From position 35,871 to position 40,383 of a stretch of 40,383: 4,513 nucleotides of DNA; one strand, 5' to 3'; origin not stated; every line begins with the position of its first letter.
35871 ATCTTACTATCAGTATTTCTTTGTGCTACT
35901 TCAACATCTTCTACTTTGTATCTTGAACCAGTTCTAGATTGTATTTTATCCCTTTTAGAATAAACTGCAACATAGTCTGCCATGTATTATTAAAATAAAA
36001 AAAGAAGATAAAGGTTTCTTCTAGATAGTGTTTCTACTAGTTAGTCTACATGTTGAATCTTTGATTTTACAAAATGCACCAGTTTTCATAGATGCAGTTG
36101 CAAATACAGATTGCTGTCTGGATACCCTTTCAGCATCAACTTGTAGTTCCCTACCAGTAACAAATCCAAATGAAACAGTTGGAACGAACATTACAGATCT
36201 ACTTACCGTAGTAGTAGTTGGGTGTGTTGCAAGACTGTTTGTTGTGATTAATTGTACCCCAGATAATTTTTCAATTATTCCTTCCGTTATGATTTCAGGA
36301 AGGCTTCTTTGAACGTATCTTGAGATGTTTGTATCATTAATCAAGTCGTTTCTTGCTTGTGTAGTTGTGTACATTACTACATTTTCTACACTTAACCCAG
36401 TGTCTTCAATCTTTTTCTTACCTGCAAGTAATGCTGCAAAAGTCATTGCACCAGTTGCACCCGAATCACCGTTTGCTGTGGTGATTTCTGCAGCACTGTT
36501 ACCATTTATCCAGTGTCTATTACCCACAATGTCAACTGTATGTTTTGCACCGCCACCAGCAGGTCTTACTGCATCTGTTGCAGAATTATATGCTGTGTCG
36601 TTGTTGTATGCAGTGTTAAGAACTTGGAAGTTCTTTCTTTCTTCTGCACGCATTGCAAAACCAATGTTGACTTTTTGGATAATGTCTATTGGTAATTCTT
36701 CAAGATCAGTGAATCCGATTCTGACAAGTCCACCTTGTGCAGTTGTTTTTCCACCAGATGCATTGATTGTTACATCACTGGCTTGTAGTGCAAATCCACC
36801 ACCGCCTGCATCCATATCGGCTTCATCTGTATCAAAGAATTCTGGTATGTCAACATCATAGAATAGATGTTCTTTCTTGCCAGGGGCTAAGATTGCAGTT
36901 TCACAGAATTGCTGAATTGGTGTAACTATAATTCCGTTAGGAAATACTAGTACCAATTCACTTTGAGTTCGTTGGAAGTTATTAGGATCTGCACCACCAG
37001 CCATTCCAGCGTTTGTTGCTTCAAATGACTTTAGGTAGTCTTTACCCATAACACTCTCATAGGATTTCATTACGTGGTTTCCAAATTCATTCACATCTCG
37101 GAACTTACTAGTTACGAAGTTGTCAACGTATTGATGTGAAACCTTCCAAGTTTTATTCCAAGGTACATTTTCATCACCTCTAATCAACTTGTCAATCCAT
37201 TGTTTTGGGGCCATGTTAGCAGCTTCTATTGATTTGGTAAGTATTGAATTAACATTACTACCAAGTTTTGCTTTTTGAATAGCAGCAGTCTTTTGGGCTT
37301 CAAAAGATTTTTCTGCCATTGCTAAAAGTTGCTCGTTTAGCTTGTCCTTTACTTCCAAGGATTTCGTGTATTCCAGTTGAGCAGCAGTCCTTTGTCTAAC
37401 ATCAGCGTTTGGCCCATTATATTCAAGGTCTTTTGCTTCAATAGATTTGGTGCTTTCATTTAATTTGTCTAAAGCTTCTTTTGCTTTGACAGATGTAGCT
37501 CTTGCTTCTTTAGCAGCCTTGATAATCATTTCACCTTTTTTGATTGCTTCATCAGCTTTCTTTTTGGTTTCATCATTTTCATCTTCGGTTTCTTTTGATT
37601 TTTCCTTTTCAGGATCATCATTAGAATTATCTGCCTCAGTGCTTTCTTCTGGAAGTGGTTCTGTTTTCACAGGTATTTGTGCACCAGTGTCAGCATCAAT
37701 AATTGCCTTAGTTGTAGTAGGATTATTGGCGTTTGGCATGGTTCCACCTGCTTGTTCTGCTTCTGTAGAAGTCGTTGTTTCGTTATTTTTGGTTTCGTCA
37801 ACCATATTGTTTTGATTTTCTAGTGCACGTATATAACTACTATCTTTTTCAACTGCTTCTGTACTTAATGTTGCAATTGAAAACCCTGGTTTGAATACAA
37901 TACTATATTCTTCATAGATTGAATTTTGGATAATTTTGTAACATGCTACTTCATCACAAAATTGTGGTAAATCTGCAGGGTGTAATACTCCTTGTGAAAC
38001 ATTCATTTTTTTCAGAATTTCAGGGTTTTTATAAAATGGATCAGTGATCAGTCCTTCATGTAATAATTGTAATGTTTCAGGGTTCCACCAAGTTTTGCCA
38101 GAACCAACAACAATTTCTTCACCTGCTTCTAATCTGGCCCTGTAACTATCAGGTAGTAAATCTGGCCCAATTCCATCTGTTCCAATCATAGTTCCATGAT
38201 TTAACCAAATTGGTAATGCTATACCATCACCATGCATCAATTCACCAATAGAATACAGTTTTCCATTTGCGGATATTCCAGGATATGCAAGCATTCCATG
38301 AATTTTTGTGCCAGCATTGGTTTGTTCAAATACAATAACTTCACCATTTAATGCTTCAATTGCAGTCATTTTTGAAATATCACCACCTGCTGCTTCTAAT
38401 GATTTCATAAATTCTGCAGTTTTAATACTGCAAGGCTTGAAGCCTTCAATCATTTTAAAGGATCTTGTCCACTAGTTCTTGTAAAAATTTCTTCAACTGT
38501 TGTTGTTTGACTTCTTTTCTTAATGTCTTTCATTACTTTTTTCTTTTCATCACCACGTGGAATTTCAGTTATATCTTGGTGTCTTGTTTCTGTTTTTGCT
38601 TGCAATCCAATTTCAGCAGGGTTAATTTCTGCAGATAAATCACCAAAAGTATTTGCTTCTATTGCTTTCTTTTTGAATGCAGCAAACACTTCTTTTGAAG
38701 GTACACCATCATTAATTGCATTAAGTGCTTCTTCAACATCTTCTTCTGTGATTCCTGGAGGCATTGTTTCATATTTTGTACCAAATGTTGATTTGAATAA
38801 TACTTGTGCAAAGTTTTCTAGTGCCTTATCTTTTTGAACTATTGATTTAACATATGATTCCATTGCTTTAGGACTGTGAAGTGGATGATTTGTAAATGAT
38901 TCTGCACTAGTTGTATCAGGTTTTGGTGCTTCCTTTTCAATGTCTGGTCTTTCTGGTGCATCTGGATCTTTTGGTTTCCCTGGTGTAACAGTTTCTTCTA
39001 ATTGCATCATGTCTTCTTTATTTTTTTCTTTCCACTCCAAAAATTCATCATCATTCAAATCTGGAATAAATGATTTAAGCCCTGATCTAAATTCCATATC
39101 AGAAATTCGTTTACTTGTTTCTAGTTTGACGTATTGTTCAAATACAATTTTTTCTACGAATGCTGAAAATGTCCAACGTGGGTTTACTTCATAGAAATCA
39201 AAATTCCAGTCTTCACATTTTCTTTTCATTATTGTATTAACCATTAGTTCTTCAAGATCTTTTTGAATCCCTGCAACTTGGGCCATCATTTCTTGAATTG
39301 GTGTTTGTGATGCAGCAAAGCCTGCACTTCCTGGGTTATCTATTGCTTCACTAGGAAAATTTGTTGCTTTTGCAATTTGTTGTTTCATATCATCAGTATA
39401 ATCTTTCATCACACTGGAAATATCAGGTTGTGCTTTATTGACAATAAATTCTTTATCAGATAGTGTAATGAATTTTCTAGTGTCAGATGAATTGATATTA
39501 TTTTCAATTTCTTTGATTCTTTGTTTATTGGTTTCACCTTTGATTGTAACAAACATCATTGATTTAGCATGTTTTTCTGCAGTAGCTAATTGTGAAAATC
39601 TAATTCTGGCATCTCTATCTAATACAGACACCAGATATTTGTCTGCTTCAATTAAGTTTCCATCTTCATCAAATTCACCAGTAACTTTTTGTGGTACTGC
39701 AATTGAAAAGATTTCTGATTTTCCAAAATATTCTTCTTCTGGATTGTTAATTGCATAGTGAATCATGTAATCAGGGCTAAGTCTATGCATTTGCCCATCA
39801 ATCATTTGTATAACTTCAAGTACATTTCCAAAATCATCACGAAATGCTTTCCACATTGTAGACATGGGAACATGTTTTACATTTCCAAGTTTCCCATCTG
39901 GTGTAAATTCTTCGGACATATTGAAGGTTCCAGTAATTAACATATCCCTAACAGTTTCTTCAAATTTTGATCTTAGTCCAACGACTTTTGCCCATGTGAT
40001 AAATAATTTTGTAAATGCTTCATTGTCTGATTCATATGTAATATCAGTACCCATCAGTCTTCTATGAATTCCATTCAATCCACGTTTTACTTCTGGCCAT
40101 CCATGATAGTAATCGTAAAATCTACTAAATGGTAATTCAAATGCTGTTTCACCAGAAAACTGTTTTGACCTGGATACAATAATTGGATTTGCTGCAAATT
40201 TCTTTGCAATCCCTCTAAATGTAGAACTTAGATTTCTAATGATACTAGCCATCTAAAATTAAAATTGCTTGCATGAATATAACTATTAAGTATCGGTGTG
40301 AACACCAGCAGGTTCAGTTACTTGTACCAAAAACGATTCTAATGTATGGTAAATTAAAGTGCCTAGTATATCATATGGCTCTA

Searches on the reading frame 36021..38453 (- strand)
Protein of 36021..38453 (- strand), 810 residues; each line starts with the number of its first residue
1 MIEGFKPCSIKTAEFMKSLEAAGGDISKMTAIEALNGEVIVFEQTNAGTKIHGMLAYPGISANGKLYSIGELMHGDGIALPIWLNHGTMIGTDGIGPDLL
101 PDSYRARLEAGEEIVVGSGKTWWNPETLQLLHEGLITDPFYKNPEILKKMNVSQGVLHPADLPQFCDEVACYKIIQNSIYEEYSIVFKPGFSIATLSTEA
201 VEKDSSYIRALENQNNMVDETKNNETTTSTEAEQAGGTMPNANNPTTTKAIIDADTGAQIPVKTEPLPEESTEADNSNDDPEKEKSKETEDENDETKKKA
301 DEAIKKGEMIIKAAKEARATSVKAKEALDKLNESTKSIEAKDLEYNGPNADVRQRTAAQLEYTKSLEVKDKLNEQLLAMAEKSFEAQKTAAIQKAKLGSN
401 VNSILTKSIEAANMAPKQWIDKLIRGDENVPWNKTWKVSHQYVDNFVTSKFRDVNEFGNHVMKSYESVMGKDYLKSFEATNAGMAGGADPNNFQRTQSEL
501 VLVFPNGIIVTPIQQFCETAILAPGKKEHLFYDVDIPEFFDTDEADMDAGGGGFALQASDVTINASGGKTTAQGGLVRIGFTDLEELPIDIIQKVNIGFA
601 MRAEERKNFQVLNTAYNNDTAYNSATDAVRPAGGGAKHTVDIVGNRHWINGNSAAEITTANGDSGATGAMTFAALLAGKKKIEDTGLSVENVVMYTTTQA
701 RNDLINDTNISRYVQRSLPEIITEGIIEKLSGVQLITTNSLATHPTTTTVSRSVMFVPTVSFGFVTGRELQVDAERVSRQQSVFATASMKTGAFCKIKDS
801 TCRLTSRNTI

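Call 6: search_protein_families(library=pfam, proteins=[window:36021-38453:-], max_evalue=0.01)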
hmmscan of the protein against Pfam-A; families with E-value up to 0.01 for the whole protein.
window:36021-38453:- (810 aa): 0 families

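Call 34: search_protein_families(library=phrogs, proteins=[window:36021-38453:-], max_evalue=0.001)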
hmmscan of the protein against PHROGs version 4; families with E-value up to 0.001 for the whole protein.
window:36021-38453:- (810 aa): 1 family
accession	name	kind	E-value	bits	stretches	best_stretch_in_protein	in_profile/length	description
phrog_267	-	head and packaging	1.6e-06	28.5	1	653-787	173-306/410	major head protein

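Call 37: search_dna_similar(query=window:36021-38453:-, collection=phages, mode=protein, max_rows=15, max_evalue=0.01)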
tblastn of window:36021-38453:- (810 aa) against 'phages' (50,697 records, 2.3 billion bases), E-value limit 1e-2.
Records with a match: 1; places in all: 1; records where one place covers at least 80% of the query: 0.
Best place of each record, by identity: <60% 1.
By first word of the organism name: Nitrososphaera 1.
By host as written in the record: Candidatus Nitrososphaera sp. EN76 1.
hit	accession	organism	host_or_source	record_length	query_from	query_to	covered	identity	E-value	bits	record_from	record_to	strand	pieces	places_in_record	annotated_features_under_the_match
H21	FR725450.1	Nitrososphaera phage Pro-Nvie1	Candidatus Nitrososphaera sp. EN76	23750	498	806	38%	23.4%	5e-19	99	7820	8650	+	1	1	nvie-Pro1-8: protease/major capsid protein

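Call 77: get_annotated_region(hit=H21, flank=9000)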
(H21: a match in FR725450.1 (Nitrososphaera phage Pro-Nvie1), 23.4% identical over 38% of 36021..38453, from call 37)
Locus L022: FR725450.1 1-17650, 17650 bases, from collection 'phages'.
description: Nitrososphaera phage Pro-Nvie1, complete genome.
organism: Nitrososphaera phage Pro-Nvie1 (NCBI taxid 927392)
taxonomy: Viruses; Duplodnaviria; Heunggongvirae; Uroviricota; Caudoviricetes
host: Candidatus Nitrososphaera sp. EN76; source: -; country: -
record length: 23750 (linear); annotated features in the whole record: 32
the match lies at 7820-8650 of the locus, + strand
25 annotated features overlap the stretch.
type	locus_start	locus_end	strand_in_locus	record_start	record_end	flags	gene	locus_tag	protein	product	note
misc_feature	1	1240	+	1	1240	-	-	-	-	-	archaeal host sequence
CDS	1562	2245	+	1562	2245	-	nvie-Pro1-1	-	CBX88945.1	hypothetical protein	-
CDS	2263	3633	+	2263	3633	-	nvie-Pro1-2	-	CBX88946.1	putative terminase, large subunit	-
CDS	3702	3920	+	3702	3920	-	nvie-Pro1-3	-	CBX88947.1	hypothetical protein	-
CDS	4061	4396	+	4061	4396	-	nvie-Pro1-4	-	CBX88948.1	hypothetical protein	-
CDS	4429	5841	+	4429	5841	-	nvie-Pro1-5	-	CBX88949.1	putative portal encoding protein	-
CDS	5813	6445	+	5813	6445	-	nvie-Pro1-6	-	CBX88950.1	protein with N-terminal Rel_Spo-like domain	-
CDS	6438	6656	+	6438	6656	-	nvie-Pro1-7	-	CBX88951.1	hypothetical protein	-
CDS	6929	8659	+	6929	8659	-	nvie-Pro1-8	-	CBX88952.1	protease/major capsid protein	-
CDS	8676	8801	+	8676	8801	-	nvie-Pro1-9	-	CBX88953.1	hypothetical protein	-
CDS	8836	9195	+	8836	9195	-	nvie-Pro1-10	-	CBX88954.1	hypothetical protein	-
CDS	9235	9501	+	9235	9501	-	nvie-Pro1-11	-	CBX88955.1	hypothetical protein with transmembrane domain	-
CDS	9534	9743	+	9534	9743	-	nvie-Pro1-12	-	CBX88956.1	hypothetical protein with transmembrane domain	-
CDS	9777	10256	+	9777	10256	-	nvie-Pro1-13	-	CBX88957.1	hypothetical protein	-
CDS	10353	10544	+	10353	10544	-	nvie-Pro1-14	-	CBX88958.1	putative DNA binding protein, Histone-like transcription factor (CBF/NF-Y)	-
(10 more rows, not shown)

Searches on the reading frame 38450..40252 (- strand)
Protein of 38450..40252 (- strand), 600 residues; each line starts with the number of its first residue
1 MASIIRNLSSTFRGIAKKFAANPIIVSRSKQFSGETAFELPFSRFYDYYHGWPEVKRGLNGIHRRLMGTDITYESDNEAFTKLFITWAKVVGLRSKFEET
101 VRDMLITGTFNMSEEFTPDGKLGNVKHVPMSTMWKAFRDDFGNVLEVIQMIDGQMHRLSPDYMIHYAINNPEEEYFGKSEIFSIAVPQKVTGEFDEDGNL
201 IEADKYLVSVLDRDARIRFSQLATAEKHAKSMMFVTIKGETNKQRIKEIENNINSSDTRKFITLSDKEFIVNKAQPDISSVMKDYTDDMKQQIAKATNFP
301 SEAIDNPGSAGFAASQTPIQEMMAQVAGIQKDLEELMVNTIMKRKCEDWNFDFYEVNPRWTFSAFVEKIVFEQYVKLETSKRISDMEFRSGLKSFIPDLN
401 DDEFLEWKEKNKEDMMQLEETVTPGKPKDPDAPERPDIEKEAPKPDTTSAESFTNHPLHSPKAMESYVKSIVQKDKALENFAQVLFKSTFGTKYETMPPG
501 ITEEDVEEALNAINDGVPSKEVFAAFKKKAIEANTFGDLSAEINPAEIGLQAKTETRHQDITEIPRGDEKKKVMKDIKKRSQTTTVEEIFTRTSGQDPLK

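Call 6: search_protein_families(library=pfam, proteins=[window:38450-40252:-], max_evalue=0.01)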
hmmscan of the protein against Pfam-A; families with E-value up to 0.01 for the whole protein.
window:38450-40252:- (600 aa): 0 families

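Call 34: search_protein_families(library=phrogs, proteins=[window:38450-40252:-], max_evalue=0.001)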
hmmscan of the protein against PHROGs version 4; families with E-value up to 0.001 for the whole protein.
window:38450-40252:- (600 aa): 0 families

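Call 38: search_dna_similar(query=window:38450-40252:-, collection=phages, mode=protein, max_rows=15, max_evalue=0.01)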
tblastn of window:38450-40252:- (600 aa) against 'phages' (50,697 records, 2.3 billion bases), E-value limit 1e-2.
Records with a match: 1; places in all: 1; records where one place covers at least 80% of the query: 0.
Best place of each record, by identity: <60% 1.
By first word of the organism name: Rossellomorea 1.
By host as written in the record: Rossellomorea aquimaris 1.
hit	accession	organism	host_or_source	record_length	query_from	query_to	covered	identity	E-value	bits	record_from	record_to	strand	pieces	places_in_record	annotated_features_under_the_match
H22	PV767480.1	Rossellomorea phage phiT1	Rossellomorea aquimaris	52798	93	368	46%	21.4%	2e-4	51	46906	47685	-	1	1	portal protein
